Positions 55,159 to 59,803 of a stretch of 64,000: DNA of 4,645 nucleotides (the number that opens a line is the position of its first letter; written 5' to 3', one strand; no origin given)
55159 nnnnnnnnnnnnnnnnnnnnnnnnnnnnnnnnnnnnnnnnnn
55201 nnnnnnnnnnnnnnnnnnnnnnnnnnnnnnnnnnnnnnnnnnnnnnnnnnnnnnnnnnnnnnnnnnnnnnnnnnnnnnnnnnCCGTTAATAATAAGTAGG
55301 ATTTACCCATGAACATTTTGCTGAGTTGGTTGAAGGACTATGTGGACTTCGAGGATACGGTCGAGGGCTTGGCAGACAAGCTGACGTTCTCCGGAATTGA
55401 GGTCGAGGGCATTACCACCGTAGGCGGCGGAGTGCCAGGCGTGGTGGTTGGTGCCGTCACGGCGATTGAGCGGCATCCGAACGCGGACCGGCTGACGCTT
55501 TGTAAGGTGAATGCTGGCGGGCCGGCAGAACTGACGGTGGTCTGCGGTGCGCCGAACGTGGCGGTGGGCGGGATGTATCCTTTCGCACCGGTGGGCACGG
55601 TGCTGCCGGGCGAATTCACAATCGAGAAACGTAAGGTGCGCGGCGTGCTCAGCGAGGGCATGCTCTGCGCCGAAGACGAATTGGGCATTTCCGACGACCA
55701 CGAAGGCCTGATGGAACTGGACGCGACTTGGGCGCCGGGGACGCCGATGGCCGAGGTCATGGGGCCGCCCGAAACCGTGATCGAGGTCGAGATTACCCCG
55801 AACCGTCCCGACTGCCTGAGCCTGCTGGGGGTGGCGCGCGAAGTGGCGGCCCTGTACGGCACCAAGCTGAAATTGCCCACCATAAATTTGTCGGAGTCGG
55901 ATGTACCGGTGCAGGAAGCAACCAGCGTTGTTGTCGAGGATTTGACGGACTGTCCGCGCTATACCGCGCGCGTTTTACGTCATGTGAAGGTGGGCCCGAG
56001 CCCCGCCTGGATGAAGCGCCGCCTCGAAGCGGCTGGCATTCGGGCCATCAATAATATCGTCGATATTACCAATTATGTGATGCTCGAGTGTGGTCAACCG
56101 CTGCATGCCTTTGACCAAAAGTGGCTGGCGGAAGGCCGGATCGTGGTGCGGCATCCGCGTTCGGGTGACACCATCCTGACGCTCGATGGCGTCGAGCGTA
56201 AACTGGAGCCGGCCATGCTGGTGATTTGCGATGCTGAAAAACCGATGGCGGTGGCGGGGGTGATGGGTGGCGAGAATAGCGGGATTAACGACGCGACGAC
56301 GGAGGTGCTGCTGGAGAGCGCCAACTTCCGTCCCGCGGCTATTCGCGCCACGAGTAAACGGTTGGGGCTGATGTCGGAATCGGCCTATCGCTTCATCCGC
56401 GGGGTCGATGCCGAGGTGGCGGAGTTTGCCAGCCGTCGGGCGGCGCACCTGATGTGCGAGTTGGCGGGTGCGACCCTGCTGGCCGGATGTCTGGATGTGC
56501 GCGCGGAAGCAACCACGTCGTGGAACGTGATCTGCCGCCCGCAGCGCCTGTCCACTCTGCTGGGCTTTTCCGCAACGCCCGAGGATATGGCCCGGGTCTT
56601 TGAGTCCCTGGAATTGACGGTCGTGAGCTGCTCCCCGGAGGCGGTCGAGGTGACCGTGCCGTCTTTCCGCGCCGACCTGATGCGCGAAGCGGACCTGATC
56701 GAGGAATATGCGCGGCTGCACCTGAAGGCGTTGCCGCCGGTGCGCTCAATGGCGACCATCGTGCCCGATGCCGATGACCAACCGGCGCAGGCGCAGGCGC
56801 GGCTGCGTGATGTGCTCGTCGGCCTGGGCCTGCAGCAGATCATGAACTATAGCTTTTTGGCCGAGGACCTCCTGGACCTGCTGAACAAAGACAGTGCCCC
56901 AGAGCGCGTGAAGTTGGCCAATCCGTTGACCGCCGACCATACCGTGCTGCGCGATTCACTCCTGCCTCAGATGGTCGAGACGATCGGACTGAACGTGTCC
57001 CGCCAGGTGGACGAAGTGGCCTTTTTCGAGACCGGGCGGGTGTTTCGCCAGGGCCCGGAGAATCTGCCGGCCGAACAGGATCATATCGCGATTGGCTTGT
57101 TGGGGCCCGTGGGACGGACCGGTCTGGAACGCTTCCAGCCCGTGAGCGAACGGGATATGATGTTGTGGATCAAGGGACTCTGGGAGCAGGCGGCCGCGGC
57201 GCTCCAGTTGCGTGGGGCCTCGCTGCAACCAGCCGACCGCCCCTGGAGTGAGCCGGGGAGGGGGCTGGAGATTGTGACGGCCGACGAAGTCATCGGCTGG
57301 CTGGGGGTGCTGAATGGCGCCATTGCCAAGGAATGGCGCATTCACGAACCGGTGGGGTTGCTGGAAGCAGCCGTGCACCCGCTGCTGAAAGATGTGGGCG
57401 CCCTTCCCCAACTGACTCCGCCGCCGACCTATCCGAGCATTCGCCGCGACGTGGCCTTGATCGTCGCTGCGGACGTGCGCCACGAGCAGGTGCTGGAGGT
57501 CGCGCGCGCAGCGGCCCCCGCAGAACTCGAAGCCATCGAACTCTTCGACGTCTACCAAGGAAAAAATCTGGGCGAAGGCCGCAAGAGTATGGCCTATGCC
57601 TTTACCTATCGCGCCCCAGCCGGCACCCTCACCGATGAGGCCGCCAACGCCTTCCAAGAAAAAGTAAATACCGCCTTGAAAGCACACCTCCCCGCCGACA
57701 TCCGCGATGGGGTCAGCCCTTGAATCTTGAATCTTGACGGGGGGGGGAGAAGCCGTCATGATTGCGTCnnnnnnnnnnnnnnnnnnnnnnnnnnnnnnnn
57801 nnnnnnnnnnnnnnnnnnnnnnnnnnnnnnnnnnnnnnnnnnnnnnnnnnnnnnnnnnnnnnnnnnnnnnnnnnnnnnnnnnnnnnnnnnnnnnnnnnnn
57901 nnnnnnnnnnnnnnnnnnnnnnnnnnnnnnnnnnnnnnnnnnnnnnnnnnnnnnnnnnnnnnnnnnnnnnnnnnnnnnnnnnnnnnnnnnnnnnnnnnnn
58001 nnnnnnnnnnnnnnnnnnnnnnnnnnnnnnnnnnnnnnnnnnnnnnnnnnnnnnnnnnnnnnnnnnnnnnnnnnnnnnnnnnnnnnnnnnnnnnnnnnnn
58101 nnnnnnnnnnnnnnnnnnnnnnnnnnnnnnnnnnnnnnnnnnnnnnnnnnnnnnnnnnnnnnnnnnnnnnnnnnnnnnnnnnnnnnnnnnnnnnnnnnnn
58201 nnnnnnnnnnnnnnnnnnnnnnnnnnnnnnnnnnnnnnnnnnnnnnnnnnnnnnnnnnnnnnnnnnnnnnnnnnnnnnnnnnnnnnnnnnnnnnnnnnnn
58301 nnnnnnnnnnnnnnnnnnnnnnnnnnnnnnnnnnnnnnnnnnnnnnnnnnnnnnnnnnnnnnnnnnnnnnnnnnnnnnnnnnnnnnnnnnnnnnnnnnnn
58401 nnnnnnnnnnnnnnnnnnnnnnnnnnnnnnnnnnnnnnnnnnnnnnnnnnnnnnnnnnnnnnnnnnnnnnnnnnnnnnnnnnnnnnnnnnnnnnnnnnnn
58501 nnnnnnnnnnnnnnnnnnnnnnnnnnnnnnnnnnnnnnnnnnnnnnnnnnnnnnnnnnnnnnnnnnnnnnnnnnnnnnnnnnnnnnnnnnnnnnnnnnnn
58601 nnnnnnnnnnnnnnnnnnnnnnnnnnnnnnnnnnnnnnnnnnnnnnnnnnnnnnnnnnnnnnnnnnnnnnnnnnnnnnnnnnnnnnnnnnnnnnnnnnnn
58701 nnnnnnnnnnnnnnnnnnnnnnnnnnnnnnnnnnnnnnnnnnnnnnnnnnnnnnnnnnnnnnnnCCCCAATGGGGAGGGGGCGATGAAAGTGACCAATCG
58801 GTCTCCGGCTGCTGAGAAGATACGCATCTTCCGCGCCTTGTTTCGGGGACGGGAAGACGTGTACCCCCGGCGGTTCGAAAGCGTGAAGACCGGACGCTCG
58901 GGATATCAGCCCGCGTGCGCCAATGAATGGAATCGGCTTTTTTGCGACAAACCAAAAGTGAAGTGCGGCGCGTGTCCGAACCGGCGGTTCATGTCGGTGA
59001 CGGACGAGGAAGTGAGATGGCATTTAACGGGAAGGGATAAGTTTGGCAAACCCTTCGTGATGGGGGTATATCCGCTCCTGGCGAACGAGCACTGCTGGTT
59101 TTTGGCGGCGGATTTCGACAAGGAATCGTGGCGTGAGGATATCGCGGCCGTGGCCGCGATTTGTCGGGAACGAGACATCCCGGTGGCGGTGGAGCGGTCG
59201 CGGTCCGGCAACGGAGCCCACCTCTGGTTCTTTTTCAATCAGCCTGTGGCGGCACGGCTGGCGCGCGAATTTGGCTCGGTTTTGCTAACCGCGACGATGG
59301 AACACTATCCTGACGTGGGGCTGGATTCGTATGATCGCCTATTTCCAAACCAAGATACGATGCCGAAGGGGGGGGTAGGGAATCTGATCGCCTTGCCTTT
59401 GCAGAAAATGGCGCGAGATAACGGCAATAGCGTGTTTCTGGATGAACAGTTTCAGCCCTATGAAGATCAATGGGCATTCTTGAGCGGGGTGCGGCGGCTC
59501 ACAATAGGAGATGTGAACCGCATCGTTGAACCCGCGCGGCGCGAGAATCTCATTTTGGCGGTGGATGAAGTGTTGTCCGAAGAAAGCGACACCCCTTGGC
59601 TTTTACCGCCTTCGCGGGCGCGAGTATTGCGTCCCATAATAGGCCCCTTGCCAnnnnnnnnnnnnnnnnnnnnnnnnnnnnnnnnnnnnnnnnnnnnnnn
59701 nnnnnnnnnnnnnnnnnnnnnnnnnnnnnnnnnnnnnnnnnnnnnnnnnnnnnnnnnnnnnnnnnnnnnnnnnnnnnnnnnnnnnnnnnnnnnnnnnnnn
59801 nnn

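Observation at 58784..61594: AEP primase-like + SF2 helicase + DUF559 nuclease in a single 936-aa protein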

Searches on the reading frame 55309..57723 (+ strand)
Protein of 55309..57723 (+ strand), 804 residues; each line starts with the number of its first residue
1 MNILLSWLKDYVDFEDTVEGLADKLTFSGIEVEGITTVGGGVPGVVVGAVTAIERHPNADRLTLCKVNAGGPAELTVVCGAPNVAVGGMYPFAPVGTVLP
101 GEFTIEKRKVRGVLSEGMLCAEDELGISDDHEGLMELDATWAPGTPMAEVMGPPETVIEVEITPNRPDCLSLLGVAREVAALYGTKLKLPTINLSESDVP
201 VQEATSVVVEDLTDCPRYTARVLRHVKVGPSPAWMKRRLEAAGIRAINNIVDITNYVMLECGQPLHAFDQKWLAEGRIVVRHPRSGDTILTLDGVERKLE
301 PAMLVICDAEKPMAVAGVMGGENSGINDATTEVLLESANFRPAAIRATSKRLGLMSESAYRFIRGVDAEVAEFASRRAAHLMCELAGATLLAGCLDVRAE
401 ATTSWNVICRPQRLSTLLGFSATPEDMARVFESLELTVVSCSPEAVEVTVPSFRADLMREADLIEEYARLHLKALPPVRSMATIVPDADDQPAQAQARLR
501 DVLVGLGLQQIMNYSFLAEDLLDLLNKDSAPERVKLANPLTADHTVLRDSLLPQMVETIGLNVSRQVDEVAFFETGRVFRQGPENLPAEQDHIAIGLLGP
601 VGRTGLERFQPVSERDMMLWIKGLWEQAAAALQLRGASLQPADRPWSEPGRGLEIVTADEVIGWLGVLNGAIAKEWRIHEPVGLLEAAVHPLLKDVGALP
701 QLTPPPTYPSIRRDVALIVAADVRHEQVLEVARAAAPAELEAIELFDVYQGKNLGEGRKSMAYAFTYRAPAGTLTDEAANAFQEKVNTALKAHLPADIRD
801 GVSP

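Call 63: find_related_loci(query=window:55309-57723:+, collection=genome_contigs, flank=8000)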
Query window:55309-57723:+ (804 aa) in genome_contigs; peptide patterns used: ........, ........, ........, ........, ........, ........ (x = any residue, [..] = any of these).
599 stretches matched a pattern (row limit reached: there are more); 590 encode a relative of the query (tblastn E <= 1e-3); the best 80 are kept; 80 distinct loci.
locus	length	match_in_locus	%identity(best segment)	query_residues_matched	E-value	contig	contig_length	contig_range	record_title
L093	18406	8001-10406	78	1-801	0e+0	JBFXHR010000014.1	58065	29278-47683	MAG: Kiritimatiellia bacterium isolate CA_2019_TPIn_191 NODE_1758_length_58065_cov_6.619007_TPIn, whole genome shotgun s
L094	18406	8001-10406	77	1-801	0e+0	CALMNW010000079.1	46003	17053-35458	MAG TPA_asm: uncultured Verrucomicrobia bacterium isolate SRR8859111_bin.86_CONCOCT_v1.1_MAG genome assembly, contig: ER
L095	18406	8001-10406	74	1-801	0e+0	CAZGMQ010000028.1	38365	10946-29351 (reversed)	MAG TPA_asm: uncultured Verrucomicrobiota bacterium isolate binchicken_co181_152 genome assembly, contig: NODE_1306_leng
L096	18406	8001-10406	77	1-801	0e+0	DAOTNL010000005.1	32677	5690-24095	MAG TPA_asm: Kiritimatiellia bacterium isolate AMR_MDS_2896 NODE_1443_length_32677_cov_4.918950, whole genome shotgun se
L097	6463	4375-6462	73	1-696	0e+0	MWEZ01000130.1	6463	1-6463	MAG: Verrucomicrobia bacterium ADurb.Bin018 BWX54_contig000130, whole genome shotgun sequence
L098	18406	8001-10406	77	1-801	0e+0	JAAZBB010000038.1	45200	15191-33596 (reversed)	MAG: Lentisphaerae bacterium isolate AS06rmzACSIP_509 130273_AS06, whole genome shotgun sequence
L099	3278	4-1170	77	413-800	0e+0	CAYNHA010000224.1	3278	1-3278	MAG TPA_asm: uncultured Verrucomicrobiota bacterium isolate binchicken_co229_252 genome assembly, contig: k141_105205, w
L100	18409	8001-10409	39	1-801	7e-167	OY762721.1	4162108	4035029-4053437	MAG: Desulfatiglandales bacterium isolate 7b555824-8626-4373-9f6d-e46e1e23d1ce genome assembly, chromosome: 1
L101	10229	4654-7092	39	1-800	2e-162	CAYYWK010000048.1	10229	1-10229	MAG TPA_asm: uncultured Desulfobulbus sp. isolate SRP242652_co2_55 genome assembly, contig: NODE_7086_length_10229_cov_4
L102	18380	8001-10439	40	1-800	2e-162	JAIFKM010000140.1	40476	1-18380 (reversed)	MAG: Desulfobulbaceae bacterium isolate bin_102 scaffold_971, whole genome shotgun sequence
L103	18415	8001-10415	38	1-801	7e-159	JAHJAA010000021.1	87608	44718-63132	MAG: Proteobacteria bacterium isolate Modern_marine.mb.199 Modern_marine.mb.199_k141_379085, whole genome shotgun sequen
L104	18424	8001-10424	36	1-799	2e-153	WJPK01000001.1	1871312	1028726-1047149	Flavobacteriaceae bacterium EG-1 EG-1_1, whole genome shotgun sequence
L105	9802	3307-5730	36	1-799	6e-153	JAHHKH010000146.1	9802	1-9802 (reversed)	MAG: Maribacter sp. isolate IDS-26 SC9687-89-91_k127_2564129, whole genome shotgun sequence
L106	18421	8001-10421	37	1-799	1e-152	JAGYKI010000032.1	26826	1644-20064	MAG: Schleiferiaceae bacterium isolate M30B63 32, whole genome shotgun sequence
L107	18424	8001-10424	35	1-799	2e-152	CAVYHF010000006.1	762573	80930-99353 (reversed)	MAG: uncultured Flavobacteriaceae bacterium isolate MFD03551.bin.1.5 genome assembly, contig: contig_29844, whole genome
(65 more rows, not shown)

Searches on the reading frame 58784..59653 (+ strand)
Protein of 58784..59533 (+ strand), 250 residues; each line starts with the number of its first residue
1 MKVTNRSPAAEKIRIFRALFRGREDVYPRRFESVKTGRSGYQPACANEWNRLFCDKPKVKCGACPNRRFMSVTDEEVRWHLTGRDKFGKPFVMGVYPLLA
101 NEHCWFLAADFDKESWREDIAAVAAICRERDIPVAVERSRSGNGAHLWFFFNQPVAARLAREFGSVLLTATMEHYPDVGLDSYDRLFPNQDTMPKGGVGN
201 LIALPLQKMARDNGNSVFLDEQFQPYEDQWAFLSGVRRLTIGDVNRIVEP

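Call 45: search_protein_families(library=pfam, proteins=[window:58784-59518:+], max_evalue=10)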
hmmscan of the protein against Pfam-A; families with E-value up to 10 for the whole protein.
window:58784-59518:+ (245 aa): 2 families
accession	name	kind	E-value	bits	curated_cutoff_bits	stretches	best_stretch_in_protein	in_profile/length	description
PF22548.2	AEP-TOTE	-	1.9e-97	325.8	27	1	11-241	1-224/230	TOTE conflict system, Archaeo-Eukaryotic Primase domain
PF01896.25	DNA_primase_S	-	0.0033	18.3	26.8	1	128-219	37-161/163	DNA primase small subunit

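Call 56: search_protein_representatives(protein=window:58784-59533:+)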
Query: 250 residues. Proteins with E-value up to 0.001 (for the whole library): 7506; up to 1e-10: 4370; up to 1e-30: 1342. The best 150 are listed.
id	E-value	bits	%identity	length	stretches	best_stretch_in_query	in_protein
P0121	2.1e-100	351.7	62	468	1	6-248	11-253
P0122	3.9e-99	347.6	63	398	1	14-248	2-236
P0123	3.5e-96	337.9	60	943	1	6-245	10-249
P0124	3.2e-95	334.7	58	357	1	9-249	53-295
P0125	3.3e-95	334.7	60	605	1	6-240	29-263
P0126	1.2e-93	329.6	58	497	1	3-244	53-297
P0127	1.6e-93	329.2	58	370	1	6-241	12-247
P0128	6.2e-92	324.0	58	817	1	5-249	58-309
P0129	8.4e-92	323.5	61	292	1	2-234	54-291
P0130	3.0e-91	321.8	55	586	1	10-248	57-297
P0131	3.4e-91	321.5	63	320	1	7-227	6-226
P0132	2.5e-90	318.7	61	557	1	3-248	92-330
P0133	3.2e-89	315.1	58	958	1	3-248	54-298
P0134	6.5e-89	314.1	61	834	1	8-241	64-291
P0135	7.5e-89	313.9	57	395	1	3-248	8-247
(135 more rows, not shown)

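Call 80: predict_structure(alignment_id=A4)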
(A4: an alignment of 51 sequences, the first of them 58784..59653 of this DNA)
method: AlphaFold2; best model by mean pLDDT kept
length: 290 residues; sequences in the alignment: 51
mean_pLDDT: 79.1   pTM: 0.78
mean pLDDT of the five models: 79.1, 74.7, 73.8, 68.5, 55.3
residues with pLDDT >= 90: 129; 70-90: 71; 50-70: 58; < 50: 32
segments of 3 or more residues with pLDDT < 50: 31-50, 194-198
pLDDT, mean of each block of 10 residues (from residue 1): 91 95 65 45 42 52 54 85 83 80 92 91 97 96 95 94 94 89 82 53 86 95 96 97 96 76 60 61 52
secondary structure, 60 per line:
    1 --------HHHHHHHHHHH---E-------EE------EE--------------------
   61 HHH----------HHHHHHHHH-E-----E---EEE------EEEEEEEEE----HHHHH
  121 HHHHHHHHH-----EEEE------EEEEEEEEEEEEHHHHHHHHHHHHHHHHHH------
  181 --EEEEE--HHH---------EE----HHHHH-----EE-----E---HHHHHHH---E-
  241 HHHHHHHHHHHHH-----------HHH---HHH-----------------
elements in order: H9-19 H74-82 E94-96 E103-111 H116-129 E135-138 E145-156 H157-174 E183-187 H208-212 H229-235 H241-253

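Call 83: fold_search(model_id=the predicted structure, library=pdb)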
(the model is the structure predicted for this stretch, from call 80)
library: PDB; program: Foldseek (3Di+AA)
matches with E <= 10: 979; with E <= 0.001: 13
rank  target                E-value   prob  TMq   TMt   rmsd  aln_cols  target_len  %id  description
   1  7nqd_B                1.3e-12  1.00  0.59  0.78   3.9       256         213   22  Prim-Pol Domain of CRISPR-associated Prim-Pol (CAPP) from Marinitoga sp. 1137 (released 2022-05-04)
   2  7nqe                  1.7e-12  1.00  0.57  0.74   3.9       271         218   21  Prim-Pol Domain of CRISPR-associated Prim-Pol (CAPP) from Marinitoga sp. 1137 with dGTP (released 2022-05-04)
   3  7nqf_B                2.8e-12  1.00  0.59  0.76   3.6       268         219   22  Prim-Pol Domain of CRISPR-associated Prim-Pol (CAPP) from Marinitoga sp. 1137 with dsDNA (released 2022-05-04)
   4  7p9j_B                5.8e-12  1.00  0.55  0.72   4.0       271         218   22  Prim-Pol Domain of CRISPR-associated Prim-Pol (CAPP) from Marinitoga sp. 1137 - Primer Initiation Complex (released 2022-05-04)
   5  7p9j_C                6.9e-12  1.00  0.57  0.75   4.0       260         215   22  Prim-Pol Domain of CRISPR-associated Prim-Pol (CAPP) from Marinitoga sp. 1137 - Primer Initiation Complex (released 2022-05-04)
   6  7nqd_A                1.4e-11  1.00  0.57  0.79   3.7       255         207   21  Prim-Pol Domain of CRISPR-associated Prim-Pol (CAPP) from Marinitoga sp. 1137 (released 2022-05-04)
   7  6sa1_A                1.7e-05  1.00  0.44  0.39  11.4       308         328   13  Post catalytic complex of Prim-PolC from Mycobacterium smegmatis with gapped DNA and 3'-dUTP (released 2020-11-18)
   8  6sa1_D                1.9e-05  1.00  0.45  0.40  10.4       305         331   13  Post catalytic complex of Prim-PolC from Mycobacterium smegmatis with gapped DNA and 3'-dUTP (released 2020-11-18)
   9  5op0_A                2.4e-05  1.00  0.44  0.40  10.1       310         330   12  Structure of Prim-PolC from Mycobacterium smegmatis (released 2017-11-15)
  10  5op0_B                3.9e-05  1.00  0.44  0.40  10.0       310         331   12  Structure of Prim-PolC from Mycobacterium smegmatis (released 2017-11-15)
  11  6sa0_A                4.7e-05  1.00  0.43  0.38  11.1       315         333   13  Ternary complex of Prim-PolC from Mycobacterium smegmatis with 2nt gapped DNA and UpNHpp (released 2020-11-18)
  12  2atz                  4.6e-04  1.00  0.37  0.57   7.6       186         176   12  Crystal structure of protein HP0184 from Helicobacter pylori (released 2005-10-11)
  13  4mky_A                7.4e-04  0.93  0.25  0.25  13.9       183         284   14  Polymerase Domain from Mycobacterium tuberculosis Ligase D in complex with an annealed double-strand DNA break. (released 2013-12-11)
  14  2r9l_A                2.1e-03  0.72  0.21  0.21  15.1       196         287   14  Polymerase Domain from Mycobacterium tuberculosis Ligase D in complex with DNA (released 2008-01-08)
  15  2iry_A                2.6e-03  0.96  0.26  0.26  13.3       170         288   16  Crystal Structure of the Polymerase Domain from Mycobacterium tuberculosis Ligase D with dGTP and Manganese. (released 2007-01-02)
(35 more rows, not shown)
